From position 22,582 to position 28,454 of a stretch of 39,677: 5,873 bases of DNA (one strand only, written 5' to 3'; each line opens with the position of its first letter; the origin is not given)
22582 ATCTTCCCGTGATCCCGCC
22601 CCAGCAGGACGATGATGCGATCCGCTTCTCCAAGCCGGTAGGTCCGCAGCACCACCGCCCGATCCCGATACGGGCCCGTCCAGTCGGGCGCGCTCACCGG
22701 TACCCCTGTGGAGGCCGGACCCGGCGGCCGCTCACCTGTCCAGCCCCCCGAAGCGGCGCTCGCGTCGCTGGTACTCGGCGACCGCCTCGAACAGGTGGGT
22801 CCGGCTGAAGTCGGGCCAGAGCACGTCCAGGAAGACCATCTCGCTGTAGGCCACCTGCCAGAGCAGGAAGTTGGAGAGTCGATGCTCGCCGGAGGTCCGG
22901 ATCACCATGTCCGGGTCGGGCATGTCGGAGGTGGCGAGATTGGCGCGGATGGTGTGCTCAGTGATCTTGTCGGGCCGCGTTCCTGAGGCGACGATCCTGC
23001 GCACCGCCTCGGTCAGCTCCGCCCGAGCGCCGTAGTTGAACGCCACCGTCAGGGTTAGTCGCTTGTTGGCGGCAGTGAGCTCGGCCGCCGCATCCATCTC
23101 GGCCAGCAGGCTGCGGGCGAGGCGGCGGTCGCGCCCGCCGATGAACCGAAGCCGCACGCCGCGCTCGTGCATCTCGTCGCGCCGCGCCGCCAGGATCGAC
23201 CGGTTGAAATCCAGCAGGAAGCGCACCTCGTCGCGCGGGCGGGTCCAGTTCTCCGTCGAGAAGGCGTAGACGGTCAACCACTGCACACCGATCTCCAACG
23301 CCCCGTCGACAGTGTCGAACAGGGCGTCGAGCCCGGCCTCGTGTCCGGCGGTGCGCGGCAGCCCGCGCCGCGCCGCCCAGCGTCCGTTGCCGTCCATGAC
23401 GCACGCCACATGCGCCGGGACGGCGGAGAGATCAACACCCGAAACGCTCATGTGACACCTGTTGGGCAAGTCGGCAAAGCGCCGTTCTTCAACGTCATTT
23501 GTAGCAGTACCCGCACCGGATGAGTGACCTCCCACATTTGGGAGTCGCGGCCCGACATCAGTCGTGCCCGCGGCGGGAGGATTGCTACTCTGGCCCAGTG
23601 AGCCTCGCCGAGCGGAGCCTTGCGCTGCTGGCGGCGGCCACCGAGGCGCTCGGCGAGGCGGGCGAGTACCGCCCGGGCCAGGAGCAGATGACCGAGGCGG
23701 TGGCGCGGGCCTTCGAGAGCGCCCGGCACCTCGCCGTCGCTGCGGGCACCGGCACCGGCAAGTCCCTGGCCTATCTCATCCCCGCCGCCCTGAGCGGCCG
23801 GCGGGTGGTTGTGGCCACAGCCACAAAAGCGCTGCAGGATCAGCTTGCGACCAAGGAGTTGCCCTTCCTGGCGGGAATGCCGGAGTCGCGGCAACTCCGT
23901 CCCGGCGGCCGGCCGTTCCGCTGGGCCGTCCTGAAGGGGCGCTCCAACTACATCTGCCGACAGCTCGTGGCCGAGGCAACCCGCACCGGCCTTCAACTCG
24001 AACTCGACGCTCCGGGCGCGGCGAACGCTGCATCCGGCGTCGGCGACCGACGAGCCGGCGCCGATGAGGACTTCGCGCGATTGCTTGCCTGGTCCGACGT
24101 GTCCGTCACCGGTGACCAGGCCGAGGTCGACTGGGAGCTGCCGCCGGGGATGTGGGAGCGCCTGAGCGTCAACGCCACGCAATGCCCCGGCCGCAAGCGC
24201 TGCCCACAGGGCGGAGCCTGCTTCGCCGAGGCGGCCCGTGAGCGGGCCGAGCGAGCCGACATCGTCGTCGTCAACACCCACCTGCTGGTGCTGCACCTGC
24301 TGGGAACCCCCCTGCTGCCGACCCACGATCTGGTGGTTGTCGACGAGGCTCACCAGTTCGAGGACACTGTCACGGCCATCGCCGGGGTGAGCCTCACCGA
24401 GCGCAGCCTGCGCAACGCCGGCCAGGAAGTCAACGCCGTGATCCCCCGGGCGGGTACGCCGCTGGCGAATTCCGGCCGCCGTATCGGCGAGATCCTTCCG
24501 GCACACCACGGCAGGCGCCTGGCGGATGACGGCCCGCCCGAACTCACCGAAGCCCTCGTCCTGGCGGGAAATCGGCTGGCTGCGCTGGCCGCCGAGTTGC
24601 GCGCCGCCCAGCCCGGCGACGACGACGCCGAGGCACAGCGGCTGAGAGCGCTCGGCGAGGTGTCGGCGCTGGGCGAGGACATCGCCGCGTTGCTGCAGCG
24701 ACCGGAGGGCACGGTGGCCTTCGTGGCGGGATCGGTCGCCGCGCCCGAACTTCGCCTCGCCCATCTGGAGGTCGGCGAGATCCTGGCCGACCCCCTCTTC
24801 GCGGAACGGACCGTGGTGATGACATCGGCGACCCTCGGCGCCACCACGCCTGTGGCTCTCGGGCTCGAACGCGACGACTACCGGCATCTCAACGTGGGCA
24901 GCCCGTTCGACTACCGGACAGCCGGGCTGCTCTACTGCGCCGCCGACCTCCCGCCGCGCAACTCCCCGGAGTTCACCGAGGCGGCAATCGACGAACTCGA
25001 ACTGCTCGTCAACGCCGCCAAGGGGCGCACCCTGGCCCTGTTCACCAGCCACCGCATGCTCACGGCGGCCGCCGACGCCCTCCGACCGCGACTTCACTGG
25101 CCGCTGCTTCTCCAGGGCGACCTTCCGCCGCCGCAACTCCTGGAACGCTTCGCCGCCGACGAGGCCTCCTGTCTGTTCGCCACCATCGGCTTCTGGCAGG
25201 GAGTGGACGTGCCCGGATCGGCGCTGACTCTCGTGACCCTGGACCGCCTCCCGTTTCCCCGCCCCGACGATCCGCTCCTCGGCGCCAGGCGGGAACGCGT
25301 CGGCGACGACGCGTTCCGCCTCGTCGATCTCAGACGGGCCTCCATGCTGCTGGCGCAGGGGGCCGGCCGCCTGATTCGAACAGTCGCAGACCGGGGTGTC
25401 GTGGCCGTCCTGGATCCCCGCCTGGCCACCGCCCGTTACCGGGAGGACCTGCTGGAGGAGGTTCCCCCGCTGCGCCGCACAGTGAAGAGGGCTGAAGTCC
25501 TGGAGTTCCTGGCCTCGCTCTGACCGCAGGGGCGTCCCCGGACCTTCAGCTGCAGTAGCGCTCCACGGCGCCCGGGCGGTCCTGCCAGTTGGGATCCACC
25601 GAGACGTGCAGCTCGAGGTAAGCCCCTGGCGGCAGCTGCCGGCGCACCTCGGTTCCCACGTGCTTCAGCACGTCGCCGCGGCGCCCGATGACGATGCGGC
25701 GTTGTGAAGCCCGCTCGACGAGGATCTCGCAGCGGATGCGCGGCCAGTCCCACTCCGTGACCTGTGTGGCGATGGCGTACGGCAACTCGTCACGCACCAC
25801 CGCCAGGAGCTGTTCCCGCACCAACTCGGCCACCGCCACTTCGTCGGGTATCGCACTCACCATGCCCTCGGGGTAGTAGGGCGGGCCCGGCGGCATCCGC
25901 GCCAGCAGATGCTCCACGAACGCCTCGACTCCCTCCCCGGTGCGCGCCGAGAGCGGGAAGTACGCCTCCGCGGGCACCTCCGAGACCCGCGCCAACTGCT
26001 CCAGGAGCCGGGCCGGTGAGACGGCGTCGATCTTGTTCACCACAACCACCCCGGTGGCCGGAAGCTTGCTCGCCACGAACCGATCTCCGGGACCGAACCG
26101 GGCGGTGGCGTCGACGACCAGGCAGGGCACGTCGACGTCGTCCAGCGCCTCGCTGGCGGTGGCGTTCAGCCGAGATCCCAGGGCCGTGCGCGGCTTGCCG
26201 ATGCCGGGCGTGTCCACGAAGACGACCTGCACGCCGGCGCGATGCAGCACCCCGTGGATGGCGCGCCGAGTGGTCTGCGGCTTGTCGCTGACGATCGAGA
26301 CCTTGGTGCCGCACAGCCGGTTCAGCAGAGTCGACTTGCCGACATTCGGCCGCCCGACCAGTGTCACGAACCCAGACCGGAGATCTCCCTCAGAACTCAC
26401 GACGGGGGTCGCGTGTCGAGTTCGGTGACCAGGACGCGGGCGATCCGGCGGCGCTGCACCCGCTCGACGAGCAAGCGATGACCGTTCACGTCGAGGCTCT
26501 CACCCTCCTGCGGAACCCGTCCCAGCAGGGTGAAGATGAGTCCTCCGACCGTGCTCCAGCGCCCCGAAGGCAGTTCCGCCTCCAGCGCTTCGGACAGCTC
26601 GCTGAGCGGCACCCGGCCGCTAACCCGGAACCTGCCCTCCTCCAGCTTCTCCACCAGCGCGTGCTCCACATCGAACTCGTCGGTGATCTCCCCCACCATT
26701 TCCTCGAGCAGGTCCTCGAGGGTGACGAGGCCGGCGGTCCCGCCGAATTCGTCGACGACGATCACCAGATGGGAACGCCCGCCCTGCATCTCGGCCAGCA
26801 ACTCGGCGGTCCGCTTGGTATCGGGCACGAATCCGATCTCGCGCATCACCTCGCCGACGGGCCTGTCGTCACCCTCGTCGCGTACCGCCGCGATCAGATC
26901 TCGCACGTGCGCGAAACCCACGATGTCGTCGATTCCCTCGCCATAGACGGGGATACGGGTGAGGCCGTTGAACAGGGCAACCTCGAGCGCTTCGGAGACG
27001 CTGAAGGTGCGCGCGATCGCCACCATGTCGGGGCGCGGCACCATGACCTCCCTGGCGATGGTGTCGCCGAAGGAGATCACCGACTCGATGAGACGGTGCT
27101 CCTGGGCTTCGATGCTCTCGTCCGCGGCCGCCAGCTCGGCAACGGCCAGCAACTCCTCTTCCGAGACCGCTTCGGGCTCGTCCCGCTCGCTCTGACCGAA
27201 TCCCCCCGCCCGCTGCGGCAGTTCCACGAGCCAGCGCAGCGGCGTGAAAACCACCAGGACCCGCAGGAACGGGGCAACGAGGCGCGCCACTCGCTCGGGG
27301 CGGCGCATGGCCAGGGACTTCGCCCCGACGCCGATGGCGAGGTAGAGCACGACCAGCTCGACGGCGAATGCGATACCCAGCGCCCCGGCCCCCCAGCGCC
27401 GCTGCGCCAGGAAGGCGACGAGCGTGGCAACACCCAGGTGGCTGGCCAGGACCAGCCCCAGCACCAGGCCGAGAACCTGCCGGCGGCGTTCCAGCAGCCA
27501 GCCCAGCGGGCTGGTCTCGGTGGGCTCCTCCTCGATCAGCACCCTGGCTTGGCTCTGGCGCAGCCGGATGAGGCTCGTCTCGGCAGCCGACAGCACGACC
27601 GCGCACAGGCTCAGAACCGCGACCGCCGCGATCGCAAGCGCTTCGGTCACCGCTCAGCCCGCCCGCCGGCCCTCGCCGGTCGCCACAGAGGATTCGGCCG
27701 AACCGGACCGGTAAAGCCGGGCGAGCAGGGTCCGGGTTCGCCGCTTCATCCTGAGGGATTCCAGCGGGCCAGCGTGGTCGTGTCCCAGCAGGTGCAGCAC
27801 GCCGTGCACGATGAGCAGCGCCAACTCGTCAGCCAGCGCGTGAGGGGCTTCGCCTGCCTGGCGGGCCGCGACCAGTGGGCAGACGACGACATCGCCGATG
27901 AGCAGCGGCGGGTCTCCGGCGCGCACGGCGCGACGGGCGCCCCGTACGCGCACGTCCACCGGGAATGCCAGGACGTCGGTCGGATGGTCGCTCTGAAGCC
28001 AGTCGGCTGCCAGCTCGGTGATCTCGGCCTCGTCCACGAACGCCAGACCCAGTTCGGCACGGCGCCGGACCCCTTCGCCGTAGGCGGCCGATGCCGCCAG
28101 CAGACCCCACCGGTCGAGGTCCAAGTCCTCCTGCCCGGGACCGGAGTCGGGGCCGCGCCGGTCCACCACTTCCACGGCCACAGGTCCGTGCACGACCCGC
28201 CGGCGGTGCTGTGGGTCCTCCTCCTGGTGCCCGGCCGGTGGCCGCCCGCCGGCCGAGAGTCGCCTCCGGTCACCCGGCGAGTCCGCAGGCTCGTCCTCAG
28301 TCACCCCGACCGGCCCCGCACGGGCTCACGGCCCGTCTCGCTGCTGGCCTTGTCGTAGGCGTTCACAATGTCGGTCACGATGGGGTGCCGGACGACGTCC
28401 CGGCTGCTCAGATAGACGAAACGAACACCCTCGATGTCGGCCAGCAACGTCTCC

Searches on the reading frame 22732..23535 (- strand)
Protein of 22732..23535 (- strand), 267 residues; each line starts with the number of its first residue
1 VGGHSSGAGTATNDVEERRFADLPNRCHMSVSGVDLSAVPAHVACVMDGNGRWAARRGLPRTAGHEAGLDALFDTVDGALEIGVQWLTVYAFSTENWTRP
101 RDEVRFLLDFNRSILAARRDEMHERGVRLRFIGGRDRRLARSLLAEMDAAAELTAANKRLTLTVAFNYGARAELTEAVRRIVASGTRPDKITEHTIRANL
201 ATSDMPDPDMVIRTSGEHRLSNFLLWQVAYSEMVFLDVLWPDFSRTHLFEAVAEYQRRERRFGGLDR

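Call 28: search_protein_families(library=pfam, proteins=[window:22732-23535:-], max_evalue=0.00001)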
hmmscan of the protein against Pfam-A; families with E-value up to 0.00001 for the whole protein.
window:22732-23535:- (267 aa): 1 family
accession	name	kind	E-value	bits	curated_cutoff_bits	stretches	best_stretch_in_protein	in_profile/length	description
PF01255.24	Prenyltransf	-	1.9e-82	276.5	27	1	46-263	1-219/219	Putative undecaprenyl diphosphate synthase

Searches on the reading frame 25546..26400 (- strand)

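Call 28: search_protein_families(library=pfam, proteins=[window:25546-26400:-], max_evalue=0.00001)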
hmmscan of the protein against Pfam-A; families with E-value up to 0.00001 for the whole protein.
window:25546-26400:- (284 aa): 6 families
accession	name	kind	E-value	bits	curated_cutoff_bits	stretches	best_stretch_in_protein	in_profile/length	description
PF01926.29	MMR_HSR1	-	1.3e-23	83.6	21.9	1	12-123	2-113/113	50S ribosome-binding GTPase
PF02421.24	FeoB_N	-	4.4e-10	39.7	27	1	12-162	3-153/156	Ferrous iron transport protein B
PF03193.22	RsgA_GTPase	-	3.4e-08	33.9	30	0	7-69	104-170/174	RsgA GTPase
PF07650.23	KH_2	-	3.2e-07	30.5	22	1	223-273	25-78/78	KH domain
PF00009.33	GTP_EFTU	-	5.2e-07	29.9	26.5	0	79-170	83-187/188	Elongation factor Tu GTP binding domain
PF00350.29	Dynamin_N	-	1e-06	29.3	27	0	12-48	1-36/168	Dynamin family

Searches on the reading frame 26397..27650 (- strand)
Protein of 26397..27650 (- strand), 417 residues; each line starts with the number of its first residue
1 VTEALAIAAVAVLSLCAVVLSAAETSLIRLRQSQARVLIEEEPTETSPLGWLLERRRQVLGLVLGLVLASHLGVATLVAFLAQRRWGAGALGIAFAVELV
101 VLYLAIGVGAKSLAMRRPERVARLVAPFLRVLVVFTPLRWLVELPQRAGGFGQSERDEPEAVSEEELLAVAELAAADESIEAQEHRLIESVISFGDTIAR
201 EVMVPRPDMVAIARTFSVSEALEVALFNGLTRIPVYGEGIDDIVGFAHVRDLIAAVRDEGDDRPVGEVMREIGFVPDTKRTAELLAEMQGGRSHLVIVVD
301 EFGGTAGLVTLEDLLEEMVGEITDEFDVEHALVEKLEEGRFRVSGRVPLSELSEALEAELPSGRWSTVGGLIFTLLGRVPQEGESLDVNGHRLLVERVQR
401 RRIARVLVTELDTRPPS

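Call 28: search_protein_families(library=pfam, proteins=[window:26397-27650:-], max_evalue=0.00001)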
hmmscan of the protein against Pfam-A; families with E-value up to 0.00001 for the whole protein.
window:26397-27650:- (417 aa): 3 families
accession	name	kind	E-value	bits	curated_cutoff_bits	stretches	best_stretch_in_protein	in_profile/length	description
PF01595.25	CNNM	-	2.8e-20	73.2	28.4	1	11-184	4-181/181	Cyclin M transmembrane N-terminal domain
PF03471.22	CorC_HlyC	-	4.8e-20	71.8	27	1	335-410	2-79/81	Transporter associated domain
PF00571.33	CBS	-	2.3e-12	47.5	24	0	265-319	1-56/57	CBS domain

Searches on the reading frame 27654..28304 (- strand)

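Call 28: search_protein_families(library=pfam, proteins=[window:27654-28304:-], max_evalue=0.00001)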
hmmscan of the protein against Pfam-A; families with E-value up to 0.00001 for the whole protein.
window:27654-28304:- (216 aa): 1 family
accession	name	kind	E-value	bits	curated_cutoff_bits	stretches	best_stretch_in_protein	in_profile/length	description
PF02130.23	YbeY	-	1.8e-29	102.6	25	1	76-196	21-128/129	Endoribonuclease YbeY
